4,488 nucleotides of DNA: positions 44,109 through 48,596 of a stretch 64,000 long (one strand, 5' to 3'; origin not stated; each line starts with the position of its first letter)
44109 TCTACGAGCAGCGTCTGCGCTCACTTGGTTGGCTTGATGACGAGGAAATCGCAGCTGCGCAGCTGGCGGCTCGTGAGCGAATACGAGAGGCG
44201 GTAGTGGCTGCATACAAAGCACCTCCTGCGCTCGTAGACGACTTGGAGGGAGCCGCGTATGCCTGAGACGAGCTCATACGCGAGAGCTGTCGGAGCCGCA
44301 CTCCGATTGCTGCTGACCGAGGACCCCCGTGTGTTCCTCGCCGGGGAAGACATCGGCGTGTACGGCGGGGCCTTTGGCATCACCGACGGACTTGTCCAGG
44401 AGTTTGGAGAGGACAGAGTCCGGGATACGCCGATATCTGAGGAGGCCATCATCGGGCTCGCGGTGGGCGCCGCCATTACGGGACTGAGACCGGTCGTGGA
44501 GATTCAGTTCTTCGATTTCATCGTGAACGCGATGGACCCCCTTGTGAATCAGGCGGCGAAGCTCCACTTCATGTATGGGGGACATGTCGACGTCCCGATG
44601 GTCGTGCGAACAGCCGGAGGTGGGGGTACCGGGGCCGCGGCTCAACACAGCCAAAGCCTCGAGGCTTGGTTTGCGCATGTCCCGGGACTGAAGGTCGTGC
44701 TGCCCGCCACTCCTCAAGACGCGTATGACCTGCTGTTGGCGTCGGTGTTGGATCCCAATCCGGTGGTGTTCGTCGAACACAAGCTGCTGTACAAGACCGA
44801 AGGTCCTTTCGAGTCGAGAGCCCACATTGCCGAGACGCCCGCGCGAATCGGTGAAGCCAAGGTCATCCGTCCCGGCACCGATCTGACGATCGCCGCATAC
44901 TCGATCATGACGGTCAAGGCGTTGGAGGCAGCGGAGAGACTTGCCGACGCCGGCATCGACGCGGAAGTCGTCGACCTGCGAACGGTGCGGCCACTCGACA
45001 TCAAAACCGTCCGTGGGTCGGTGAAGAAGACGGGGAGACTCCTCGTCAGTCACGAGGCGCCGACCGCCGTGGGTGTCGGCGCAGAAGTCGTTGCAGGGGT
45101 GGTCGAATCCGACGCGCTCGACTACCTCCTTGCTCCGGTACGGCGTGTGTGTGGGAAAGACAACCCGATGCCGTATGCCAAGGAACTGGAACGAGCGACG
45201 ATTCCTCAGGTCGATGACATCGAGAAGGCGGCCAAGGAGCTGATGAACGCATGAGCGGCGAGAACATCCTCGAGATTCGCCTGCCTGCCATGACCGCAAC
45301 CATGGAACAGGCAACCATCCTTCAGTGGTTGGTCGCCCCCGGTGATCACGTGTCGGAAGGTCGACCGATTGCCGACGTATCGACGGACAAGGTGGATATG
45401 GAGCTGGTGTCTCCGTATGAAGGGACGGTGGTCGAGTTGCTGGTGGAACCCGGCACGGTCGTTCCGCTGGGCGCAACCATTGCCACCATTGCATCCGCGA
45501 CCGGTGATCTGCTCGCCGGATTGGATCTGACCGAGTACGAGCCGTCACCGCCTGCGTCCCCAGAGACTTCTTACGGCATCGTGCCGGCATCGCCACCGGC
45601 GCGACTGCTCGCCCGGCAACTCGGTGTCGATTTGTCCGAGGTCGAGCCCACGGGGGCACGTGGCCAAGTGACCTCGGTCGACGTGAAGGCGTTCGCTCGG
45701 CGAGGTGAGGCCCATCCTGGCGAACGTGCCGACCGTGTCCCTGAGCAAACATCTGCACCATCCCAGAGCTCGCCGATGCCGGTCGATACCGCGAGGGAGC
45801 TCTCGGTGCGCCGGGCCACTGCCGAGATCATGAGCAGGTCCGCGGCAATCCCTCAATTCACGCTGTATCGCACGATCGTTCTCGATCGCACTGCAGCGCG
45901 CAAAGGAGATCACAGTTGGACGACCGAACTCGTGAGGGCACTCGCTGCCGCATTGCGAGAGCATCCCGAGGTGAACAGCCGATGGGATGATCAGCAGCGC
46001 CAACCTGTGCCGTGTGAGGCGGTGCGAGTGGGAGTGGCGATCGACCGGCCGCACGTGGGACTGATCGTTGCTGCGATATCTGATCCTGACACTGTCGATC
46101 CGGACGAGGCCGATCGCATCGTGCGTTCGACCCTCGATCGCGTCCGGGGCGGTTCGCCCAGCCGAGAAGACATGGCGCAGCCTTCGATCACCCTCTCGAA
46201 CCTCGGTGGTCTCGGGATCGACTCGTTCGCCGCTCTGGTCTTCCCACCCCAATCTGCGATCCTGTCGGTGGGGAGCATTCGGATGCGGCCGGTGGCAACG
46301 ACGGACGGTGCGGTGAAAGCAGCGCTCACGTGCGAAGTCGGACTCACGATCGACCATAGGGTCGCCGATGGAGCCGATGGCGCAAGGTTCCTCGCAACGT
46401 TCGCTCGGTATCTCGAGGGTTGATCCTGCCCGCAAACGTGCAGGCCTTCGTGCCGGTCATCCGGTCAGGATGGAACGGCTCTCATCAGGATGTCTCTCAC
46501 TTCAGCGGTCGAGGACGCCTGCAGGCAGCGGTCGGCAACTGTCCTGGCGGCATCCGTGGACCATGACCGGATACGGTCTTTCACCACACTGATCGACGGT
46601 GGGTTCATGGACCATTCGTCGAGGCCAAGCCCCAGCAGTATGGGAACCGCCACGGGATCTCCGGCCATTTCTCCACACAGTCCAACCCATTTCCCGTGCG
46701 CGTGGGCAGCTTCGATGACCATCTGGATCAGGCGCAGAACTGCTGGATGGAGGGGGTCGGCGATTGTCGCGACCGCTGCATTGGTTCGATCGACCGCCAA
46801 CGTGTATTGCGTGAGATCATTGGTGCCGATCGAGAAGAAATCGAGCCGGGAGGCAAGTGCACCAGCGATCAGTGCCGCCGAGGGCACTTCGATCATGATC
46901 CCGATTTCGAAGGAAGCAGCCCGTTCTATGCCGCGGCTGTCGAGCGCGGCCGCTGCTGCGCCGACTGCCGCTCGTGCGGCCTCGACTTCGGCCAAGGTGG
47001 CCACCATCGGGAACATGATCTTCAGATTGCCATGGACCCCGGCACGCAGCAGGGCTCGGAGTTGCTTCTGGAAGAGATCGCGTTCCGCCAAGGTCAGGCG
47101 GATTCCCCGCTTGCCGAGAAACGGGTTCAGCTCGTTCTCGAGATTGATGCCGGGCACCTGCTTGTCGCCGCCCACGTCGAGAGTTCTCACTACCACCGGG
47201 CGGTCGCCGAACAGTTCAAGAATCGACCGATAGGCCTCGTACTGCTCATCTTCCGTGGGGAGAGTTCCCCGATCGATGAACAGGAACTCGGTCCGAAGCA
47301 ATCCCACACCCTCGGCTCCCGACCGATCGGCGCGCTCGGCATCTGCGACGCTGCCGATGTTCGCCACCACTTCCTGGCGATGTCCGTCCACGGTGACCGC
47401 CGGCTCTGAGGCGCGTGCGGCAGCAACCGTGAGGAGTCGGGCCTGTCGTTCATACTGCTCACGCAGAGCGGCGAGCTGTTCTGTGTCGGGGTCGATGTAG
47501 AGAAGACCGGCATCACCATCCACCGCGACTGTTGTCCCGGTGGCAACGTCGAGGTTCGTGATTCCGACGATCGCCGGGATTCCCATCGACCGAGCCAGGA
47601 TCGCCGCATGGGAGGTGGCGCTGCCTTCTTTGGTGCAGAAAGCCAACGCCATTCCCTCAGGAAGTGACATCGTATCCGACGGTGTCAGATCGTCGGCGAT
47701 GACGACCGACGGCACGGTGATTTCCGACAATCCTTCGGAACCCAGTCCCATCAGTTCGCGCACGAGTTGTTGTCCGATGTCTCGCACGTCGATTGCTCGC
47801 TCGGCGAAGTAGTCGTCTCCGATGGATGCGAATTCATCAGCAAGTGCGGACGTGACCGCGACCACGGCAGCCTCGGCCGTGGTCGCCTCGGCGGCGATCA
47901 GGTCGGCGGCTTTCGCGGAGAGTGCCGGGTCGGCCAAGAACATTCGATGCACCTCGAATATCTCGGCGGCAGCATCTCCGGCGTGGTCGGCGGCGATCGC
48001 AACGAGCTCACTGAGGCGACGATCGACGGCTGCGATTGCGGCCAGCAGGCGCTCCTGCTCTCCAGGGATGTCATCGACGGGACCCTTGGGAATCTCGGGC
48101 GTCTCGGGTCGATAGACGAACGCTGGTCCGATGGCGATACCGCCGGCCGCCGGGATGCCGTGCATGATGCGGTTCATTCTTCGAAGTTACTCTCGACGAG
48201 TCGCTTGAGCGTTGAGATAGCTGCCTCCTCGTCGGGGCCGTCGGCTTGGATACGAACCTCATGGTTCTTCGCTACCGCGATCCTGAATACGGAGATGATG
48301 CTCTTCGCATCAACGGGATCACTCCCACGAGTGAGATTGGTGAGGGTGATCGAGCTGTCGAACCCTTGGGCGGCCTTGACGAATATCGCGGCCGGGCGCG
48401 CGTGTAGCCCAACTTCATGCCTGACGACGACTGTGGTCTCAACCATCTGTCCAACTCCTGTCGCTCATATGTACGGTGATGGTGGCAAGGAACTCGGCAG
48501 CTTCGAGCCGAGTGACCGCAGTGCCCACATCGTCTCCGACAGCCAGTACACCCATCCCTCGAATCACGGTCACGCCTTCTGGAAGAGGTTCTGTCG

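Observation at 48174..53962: Glucitol/sorbitol-type PTS cluster with split and permuted SrlE, no SrlD, and a COG4091-like SAF-domain oxidoreductase plus aldolase-like protein instead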

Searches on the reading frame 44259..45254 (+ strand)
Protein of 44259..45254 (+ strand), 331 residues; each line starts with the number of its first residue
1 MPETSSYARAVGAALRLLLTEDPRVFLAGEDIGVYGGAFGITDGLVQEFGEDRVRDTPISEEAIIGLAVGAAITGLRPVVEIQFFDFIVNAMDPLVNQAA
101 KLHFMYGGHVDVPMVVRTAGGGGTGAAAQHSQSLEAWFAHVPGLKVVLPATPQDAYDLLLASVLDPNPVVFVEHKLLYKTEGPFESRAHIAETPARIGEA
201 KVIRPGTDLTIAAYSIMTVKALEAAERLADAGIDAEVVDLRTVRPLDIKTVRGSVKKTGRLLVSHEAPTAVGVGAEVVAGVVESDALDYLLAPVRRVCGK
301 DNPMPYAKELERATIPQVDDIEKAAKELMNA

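Call 13: search_protein_families(library=pfam, proteins=[window:44259-45254:+], max_evalue=0.001)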
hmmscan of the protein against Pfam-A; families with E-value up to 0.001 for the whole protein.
window:44259-45254:+ (331 aa): 2 families
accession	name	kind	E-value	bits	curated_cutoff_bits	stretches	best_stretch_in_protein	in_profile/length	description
PF02779.29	Transket_pyr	-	2.6e-42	144.9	27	1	6-179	4-173/174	Transketolase, pyrimidine binding domain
PF02780.25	Transketolase_C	-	1.1e-38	132.4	25.9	1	198-321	1-124/124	Transketolase, C-terminal domain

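Call 28: search_protein_families(library=ncbifam, proteins=[window:44259-45254:+], max_evalue=0.00001)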
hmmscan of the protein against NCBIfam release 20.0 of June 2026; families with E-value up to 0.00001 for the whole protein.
window:44259-45254:+ (331 aa): 7 families
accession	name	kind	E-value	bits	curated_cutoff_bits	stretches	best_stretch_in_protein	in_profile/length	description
NF006667.0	PRK09212.1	subfamily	4e-107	357.9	321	1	7-329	6-323/327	pyruvate dehydrogenase complex E1 component subunit beta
NF008854.0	PRK11892.1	equivalog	5.4e-103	345.1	454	1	14-329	151-462/464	pyruvate dehydrogenase complex E1 component subunit beta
NF004559.0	PRK05899.2-5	equivalog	1.8e-18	66.1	488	1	10-330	323-625/627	transketolase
TIGR00204.1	dxs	equivalog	4.6e-18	65.1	465.95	1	6-284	311-572/616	1-deoxy-D-xylulose-5-phosphate synthase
NF003933.0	PRK05444.2-2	equivalog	1.8e-10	40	395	1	43-284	327-560/606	1-deoxy-D-xylulose-5-phosphate synthase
NF004556.0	PRK05899.2-2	equivalog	2.8e-08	32.5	575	1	196-286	509-598/639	transketolase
NF008968.0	PRK12315.1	subfamily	5.5e-08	31.5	510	1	46-276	316-532/582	1-deoxy-D-xylulose-5-phosphate synthase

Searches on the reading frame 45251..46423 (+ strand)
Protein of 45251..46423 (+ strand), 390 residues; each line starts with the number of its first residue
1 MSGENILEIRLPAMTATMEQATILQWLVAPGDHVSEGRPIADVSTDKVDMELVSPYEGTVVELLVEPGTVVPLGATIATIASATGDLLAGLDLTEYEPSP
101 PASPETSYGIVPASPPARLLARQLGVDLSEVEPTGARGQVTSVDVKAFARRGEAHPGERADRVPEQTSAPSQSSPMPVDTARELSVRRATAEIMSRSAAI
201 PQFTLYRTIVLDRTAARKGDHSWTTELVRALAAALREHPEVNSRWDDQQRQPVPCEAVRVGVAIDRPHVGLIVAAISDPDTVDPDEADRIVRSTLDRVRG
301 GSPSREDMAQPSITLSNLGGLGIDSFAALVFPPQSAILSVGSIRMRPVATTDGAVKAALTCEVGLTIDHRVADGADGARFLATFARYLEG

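Call 13: search_protein_families(library=pfam, proteins=[window:45251-46423:+], max_evalue=0.001)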
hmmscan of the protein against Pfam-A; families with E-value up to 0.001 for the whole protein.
window:45251-46423:+ (390 aa): 4 families
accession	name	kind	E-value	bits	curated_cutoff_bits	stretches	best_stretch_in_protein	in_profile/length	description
PF00198.28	2-oxoacid_dh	-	1.3e-46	159.4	23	1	185-389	11-225/232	2-oxoacid dehydrogenases acyltransferase (catalytic domain)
PF00364.28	Biotin_lipoyl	-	1.2e-18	67.1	22.1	1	8-80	2-73/73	Biotin-requiring enzyme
PF02817.22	E3_binding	-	2.1e-11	44.3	23.7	1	111-145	1-35/36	e3 binding domain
PF13437.12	HlyD_3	-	0.00013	23.1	22.2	0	52-88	2-37/106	HlyD family secretion protein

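Call 28: search_protein_families(library=ncbifam, proteins=[window:45251-46423:+], max_evalue=0.00001)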
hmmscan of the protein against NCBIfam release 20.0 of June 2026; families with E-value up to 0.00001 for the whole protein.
window:45251-46423:+ (390 aa): 12 families
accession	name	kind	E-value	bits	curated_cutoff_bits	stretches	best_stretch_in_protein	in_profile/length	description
TIGR01349.1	PDHac_trf_mito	equivalog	1.9e-55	188.8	445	2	101-389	131-430/437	pyruvate dehydrogenase complex dihydrolipoamide acetyltransferase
NF008814.0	PRK11854.1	equivalog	6e-52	176.9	722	1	5-389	206-630/637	pyruvate dehydrogenase complex dihydrolipoyllysine-residue acetyltransferase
TIGR01348.1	PDHac_trf_long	equivalog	2.8e-46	158.2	552.1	2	110-388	283-579/587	dihydrolipoyllysine-residue acetyltransferase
TIGR02927.1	SucB_Actino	equivalog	6e-41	140.9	423.45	2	113-389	268-569/579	2-oxoglutarate dehydrogenase, E2 component, dihydrolipoamide succinyltransferase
NF004309.0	PRK05704.1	equivalog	8.5e-40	137.4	449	2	6-172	2-173/408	2-oxoglutarate dehydrogenase complex dihydrolipoyllysine-residue succinyltransferase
TIGR01347.1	sucB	equivalog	2.6e-37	129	378.65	2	227-389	237-395/404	dihydrolipoyllysine-residue succinyltransferase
NF011416.0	PRK14843.1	equivalog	6.8e-22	77.8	429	1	207-386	159-337/347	dihydrolipoamide acetyltransferase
NF011457.0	PRK14875.1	equivalog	6.1e-21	74.8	307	1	5-154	2-130/372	acetoin dehydrogenase dihydrolipoyllysine-residue acetyltransferase subunit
NF008815.0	PRK11857.1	equivalog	2.6e-19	69.8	378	1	113-389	6-300/308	dihydrolipoamide acetyltransferase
NF008907.0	PRK12270.1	equivalog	3.7e-16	58.1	878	1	166-390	115-363/1241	multifunctional oxoglutarate decarboxylase/oxoglutarate dehydrogenase thiamine pyrophosphate-binding subunit/dihydrolipoyllysine-residue suc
NF008854.0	PRK11892.1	equivalog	3.3e-13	49.1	454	1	7-84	3-81/464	pyruvate dehydrogenase complex E1 component subunit beta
NF005117.0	PRK06549.1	equivalog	1.3e-06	29.1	159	1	13-80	63-129/130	acetyl-CoA carboxylase biotin carboxyl carrier protein subunit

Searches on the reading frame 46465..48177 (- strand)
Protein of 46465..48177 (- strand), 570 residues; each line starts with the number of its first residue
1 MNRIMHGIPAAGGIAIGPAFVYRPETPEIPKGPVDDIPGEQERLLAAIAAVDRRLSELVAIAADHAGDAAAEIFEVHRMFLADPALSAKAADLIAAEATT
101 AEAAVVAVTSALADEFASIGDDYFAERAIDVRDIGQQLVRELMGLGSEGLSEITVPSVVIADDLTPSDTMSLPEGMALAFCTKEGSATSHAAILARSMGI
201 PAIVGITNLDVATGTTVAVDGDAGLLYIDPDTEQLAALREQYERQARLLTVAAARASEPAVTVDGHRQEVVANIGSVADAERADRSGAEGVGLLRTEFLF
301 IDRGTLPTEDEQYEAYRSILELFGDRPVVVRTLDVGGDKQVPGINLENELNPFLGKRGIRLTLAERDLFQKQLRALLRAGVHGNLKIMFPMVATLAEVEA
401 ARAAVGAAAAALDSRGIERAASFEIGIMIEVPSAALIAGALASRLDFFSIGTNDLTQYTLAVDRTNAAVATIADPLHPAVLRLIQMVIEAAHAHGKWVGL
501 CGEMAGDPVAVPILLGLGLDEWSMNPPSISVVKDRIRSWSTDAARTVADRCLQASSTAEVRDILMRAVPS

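Call 3: search_protein_families(library=pfam, proteins=[window:46465-48177:-], max_evalue=0.01)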
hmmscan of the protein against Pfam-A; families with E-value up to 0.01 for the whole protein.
window:46465-48177:- (570 aa): 3 families
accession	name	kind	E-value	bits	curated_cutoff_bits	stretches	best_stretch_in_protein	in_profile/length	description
PF02896.24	PEP-utilizers_C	-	4e-119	397.6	22.8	1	256-538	8-290/293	PEP-utilising enzyme, PEP-binding domain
PF05524.18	PEP-utilisers_N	-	1.4e-28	99.9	24.4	1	6-127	1-121/121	PEP-utilising enzyme, N-terminal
PF00391.29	PEP-utilizers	-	1.2e-20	73.3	23.1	1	156-224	4-72/72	PEP-utilising enzyme, mobile domain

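Call 4: search_protein_families(library=ncbifam, proteins=[window:46465-48177:-], max_evalue=0.01)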
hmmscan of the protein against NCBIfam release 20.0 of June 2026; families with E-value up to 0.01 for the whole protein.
window:46465-48177:- (570 aa): 20 families
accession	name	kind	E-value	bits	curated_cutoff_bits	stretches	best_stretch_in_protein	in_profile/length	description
TIGR01417.1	PTS_I_fam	equivalog_domain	1.6e-170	568.2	341.7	1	6-563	2-563/565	phosphoenolpyruvate--protein phosphotransferase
NF008382.0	PRK11177.1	equivalog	1.5e-159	532.3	824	1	5-564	2-565/575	phosphoenolpyruvate-protein phosphotransferase PtsI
NF008283.0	PRK11061.1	equivalog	7.8e-131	437.7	583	1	5-564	171-731/748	phosphoenolpyruvate--protein phosphotransferase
NF005057.0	PRK06464.1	equivalog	1.7e-64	218.2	598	2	315-541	560-790/798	phosphoenolpyruvate synthase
TIGR01418.1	PEP_synth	equivalog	1.5e-61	208.7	739.75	2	314-537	553-780/784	pyruvate, water dikinase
TIGR01828.1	pyru_phos_dikin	equivalog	1.1e-42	146.1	843.45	2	348-531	651-855/865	pyruvate, phosphate dikinase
NF008478.1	PRK11377.1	equivalog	1.7e-35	123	520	1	16-208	259-450/473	dihydroxyacetone kinase phosphoryl donor subunit DhaM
NF004531.0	PRK05878.1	equivalog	7.2e-09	34.8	456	1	158-273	386-499/534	pyruvate, phosphate dikinase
NF004881.0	PRK06241.2-2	equivalog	1.3e-08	33.6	883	1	184-232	843-893/898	phosphoenolpyruvate synthase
NF052631.1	prodigiosin_PigC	equivalog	2.4e-06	25.7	1300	1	181-229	832-882/883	prodigiosin ligase PigC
NF004883.0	PRK06241.2-4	equivalog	4.1e-05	21.9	1063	1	183-225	865-909/928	phosphoenolpyruvate synthase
NF006153.0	PRK08296.1-5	subfamily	4.4e-05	22.1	578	1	179-226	554-603/608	hypothetical protein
NF004878.0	PRK06241.1-3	subfamily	9e-05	20.7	945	1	181-228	839-888/891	phosphoenolpyruvate synthase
NF006149.0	PRK08296.1-1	equivalog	0.0002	19.9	730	1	158-226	496-564/568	hypothetical protein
NF052632.1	undecylprod_RedH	equivalog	0.00025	19.1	1350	1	177-226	824-875/880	undecylprodigiosin ligase RedH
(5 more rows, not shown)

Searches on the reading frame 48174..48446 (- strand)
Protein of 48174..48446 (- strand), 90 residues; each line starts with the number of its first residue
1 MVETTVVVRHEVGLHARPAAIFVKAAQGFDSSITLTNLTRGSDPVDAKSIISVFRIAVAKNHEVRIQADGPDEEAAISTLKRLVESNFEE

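Call 3: search_protein_families(library=pfam, proteins=[window:48174-48446:-], max_evalue=0.01)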
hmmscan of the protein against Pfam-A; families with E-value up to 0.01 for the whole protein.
window:48174-48446:- (90 aa): 1 family
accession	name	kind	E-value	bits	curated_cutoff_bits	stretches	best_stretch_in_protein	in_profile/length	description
PF00381.24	PTS-HPr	-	4.9e-28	97.5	23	1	2-85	1-80/81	PTS HPr component phosphorylation site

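Call 4: search_protein_families(library=ncbifam, proteins=[window:48174-48446:-], max_evalue=0.01)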
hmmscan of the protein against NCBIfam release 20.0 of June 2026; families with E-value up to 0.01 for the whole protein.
window:48174-48446:- (90 aa): 9 families
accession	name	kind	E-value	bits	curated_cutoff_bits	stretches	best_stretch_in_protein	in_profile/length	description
TIGR01003.1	PTS_HPr_family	subfamily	1.4e-25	89.1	47.9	1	1-85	1-82/82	HPr family phosphocarrier protein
NF041319.1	PTS-HPr_Halo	equivalog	2.7e-22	79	140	1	3-85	2-84/87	phosphocarrier protein HPr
NF010351.0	PRK13779.1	equivalog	1e-19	70.8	766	1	4-84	293-373/503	bifunctional PTS system fructose-specific transporter subunit IIA/HPr protein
NF008319.0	PRK11109.1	equivalog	1.6e-18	67.2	302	1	3-87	287-371/376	fused PTS fructose transporter subunit IIA/HPr protein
NF010354.0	PRK13782.1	equivalog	6.9e-18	64.5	123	1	1-86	1-83/85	HPr family phosphocarrier protein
NF010352.0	PRK13780.1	equivalog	5.4e-17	61.5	110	1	1-85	1-82/88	phosphocarrier protein HPr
NF008146.0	PRK10897.1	equivalog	2e-14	53.6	119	1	2-90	3-89/90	PTS phosphocarrier protein NPr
NF008104.0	PRK10850.1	equivalog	7.7e-13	48.4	153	1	2-84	2-81/85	phosphocarrier protein Hpr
NF008478.1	PRK11377.1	equivalog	9.4e-12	44.7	520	1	4-90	158-241/473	dihydroxyacetone kinase phosphoryl donor subunit DhaM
